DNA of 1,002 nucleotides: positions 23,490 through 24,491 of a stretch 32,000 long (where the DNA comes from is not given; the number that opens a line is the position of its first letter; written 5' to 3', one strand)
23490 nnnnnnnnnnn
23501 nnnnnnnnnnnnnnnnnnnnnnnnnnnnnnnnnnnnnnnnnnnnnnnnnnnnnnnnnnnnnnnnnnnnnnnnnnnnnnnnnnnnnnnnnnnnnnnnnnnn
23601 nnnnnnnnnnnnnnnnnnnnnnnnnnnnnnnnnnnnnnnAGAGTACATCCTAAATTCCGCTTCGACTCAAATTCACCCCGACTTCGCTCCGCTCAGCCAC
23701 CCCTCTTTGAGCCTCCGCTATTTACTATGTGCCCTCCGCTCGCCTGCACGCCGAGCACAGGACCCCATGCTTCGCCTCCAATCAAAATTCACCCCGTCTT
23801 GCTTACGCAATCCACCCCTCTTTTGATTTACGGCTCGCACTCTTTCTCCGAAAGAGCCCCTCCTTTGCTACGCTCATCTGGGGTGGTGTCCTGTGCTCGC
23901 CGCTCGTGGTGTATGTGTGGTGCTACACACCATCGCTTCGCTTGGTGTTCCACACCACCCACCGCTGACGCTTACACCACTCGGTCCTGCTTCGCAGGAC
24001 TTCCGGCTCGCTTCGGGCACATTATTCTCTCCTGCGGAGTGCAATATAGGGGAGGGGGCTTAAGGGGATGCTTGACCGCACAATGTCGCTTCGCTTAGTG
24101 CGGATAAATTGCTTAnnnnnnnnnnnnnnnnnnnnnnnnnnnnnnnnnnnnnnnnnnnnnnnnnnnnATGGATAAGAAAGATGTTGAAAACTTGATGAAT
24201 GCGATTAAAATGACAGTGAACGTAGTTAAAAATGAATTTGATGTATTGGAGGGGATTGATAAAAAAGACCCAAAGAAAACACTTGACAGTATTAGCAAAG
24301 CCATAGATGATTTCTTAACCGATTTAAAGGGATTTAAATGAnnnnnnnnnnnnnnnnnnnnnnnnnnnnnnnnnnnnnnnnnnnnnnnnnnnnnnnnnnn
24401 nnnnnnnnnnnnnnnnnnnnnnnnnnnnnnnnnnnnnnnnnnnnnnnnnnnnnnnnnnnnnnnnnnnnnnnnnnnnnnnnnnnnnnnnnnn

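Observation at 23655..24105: About 450 nt of GC-rich, hairpin-dense non-coding DNA at the edge of the element: candidate novel structured RNA or ssDNA-active site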

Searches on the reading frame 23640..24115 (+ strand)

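Call 88: search_protein_families(library=phrogs, proteins=[L099:4208-6184:+], max_evalue=0.01)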
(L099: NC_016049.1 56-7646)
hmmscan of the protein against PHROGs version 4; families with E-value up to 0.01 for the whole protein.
L099:4208-6184:+ (658 aa): 5 families
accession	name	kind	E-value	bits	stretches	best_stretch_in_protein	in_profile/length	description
phrog_2666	-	head and packaging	1.8e-16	60.9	2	332-504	421-541/555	terminase large subunit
phrog_7035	-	unknown function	6.5e-10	39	1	257-414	406-579/969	-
phrog_25471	-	unknown function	0.00072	20.6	1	138-180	6-48/162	-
phrog_2630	-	unknown function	0.002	18.5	1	146-182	24-60/326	-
phrog_4339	-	unknown function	0.0051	17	1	153-181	51-78/552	-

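Call 89: search_protein_families(library=pfam, proteins=[L099:4208-6184:+], max_evalue=0.05)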
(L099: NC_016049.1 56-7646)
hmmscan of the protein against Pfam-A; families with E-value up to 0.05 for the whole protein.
L099:4208-6184:+ (658 aa): 20 families
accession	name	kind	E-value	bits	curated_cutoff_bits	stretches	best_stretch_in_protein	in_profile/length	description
PF12846.13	AAA_10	-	1.1e-07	31.7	27.5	1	331-398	239-308/362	AAA-like domain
PF13401.12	AAA_22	-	1.4e-05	25.8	27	1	153-356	5-104/130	AAA domain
PF00270.35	DEAD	-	2.9e-05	24.3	26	1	152-373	13-161/167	DEAD/DEAH box helicase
PF01935.23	DUF87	-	7.4e-05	23.4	23.2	1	155-323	25-220/220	Helicase HerA, central domain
PF00437.27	T2SSE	-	0.00011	21.4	24.9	1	133-180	122-169/370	Type II/IV secretion system protein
PF04851.21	ResIII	-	0.00017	22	22.5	0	141-180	11-50/164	Type III restriction enzyme, res subunit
PF00004.35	AAA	-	0.00025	21.9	21.2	0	330-391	56-129/131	ATPase family associated with various cellular activities (AAA)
PF12775.13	AAA_7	-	0.00028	20.9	25.8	1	142-179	22-59/181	P-loop containing dynein motor region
PF13191.12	AAA_16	-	0.00055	20.9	32.6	1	153-193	24-63/167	AAA ATPase domain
PF13173.12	AAA_14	-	0.00073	20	27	0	154-193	3-43/129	AAA domain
PF07377.18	DUF1493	-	0.005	17.9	21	1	482-577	5-96/108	Protein of unknown function (DUF1493)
PF16796.11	Microtub_bd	-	0.0052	17.1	27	1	147-172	85-110/155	Microtubule binding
PF01637.24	ATPase_2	-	0.0067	16.7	33.2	1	143-200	9-68/225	ATPase domain predominantly from Archaea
PF13555.12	AAA_29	-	0.011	15.9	27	1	153-179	23-48/61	P-loop containing region of AAA domain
PF00910.28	RNA_helicase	-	0.015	16.2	21.5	0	156-194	1-44/105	RNA helicase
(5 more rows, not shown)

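Call 94: search_solved_structures(query=L099:4208-6184:+, max_evalue=1)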
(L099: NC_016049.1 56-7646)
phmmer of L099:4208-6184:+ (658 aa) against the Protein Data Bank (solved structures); distinct sequences matched with E-value up to 1: 5.
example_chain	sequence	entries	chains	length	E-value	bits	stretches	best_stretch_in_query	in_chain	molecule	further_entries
8wet_A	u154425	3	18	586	0.0013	20.6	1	302-430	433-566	TdpA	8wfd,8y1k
4kfr_A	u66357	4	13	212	0.02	16.7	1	273-433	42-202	Genome packaging NTPase B204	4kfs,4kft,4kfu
4r2h_A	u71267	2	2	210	0.047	15.5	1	321-429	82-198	STIV B204 ATPase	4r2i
7f6d_B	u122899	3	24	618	0.1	14.4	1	301-381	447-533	HerA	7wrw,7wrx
11kk_A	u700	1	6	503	0.66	11.7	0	151-186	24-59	HerA like helicase YjgR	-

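Call 95: search_protein_families(library=ncbifam, proteins=[L099:4208-6184:+], max_evalue=0.01)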
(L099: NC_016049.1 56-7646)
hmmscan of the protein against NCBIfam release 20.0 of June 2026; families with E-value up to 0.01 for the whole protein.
L099:4208-6184:+ (658 aa): 8 families
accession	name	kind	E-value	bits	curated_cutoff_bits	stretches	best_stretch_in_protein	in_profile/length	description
TIGR03015.1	pepcterm_ATPase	hypoth_equivalog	8.4e-05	22.1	324.5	1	123-178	13-68/269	XrtA/PEP-CTERM system-associated ATPase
TIGR02928.1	TIGR02928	subfamily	0.00013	21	181.3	0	151-179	38-66/366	orc1/cdc6 family replication initiation protein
NF042943.1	HerA_antiphage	equivalog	0.00013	20.7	800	1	333-404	434-513/566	anti-phage-associated helicase HerA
NF041214.1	plasmid_TraB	equivalog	0.00099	17.7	800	1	330-397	344-413/639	plasmid transfer protein TraB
TIGR03819.1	heli_sec_ATPase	hypoth_equivalog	0.0025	17.1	373.15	1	138-182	163-207/340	TadA family conjugal transfer-associated ATPase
NF033849.1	ser_rich_anae_1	subfamily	0.0037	14.6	650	1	346-400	1043-1097/1163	serine-rich protein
TIGR03420.1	DnaA_homol_Hda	equivalog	0.0043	16.6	194.8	0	149-179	34-64/226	DnaA regulatory inactivator Hda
NF003745.1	PRK05342.1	equivalog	0.0045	15.9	359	0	149-182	105-137/418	ATP-dependent Clp protease ATP-binding subunit ClpX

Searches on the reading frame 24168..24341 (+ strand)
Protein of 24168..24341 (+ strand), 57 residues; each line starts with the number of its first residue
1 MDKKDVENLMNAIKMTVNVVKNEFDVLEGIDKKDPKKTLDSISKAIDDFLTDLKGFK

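Call 10: search_protein_families(library=pfam, proteins=[window:24168-24341:+], max_evalue=0.01)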
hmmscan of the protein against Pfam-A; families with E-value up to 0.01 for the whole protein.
window:24168-24341:+ (57 aa): 0 families

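Call 35: find_encoding_contigs(protein=window:24168-24341:+, flank=6000, max_places=10)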
Protein window:24168-24341:+ (57 aa): 4 contigs read that carry it; 3 places shown.
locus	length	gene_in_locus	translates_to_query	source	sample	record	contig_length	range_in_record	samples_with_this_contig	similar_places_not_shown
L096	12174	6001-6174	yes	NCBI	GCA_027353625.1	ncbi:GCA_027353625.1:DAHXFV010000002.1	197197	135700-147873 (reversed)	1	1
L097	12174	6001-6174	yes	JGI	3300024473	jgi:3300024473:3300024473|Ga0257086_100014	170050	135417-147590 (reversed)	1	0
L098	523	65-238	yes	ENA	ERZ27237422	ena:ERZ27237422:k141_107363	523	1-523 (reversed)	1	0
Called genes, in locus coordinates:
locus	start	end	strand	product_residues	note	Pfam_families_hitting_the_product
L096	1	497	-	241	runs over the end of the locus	PF01411:tRNA-synt_2c, PF07973:tRNA_SAD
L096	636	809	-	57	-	-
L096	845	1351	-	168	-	PF08843:AbiEii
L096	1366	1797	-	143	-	-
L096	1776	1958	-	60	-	-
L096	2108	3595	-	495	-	PF00587:tRNA-synt_2b, PF03129:HGTP_anticodon, PF09180:ProRS-C_1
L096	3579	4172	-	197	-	PF00702:Hydrolase, PF13419:HAD_2 (weak)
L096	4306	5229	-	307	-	PF04055:Radical_SAM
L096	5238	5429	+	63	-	-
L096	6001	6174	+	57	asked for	-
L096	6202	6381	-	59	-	-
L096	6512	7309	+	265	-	-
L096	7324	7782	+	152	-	-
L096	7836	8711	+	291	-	-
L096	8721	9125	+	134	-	-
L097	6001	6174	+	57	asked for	-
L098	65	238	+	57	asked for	-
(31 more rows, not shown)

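Call 88: search_protein_families(library=phrogs, proteins=[window:24168-24341:+], max_evalue=0.01)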
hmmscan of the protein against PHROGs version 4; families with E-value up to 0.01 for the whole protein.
window:24168-24341:+ (57 aa): 0 families
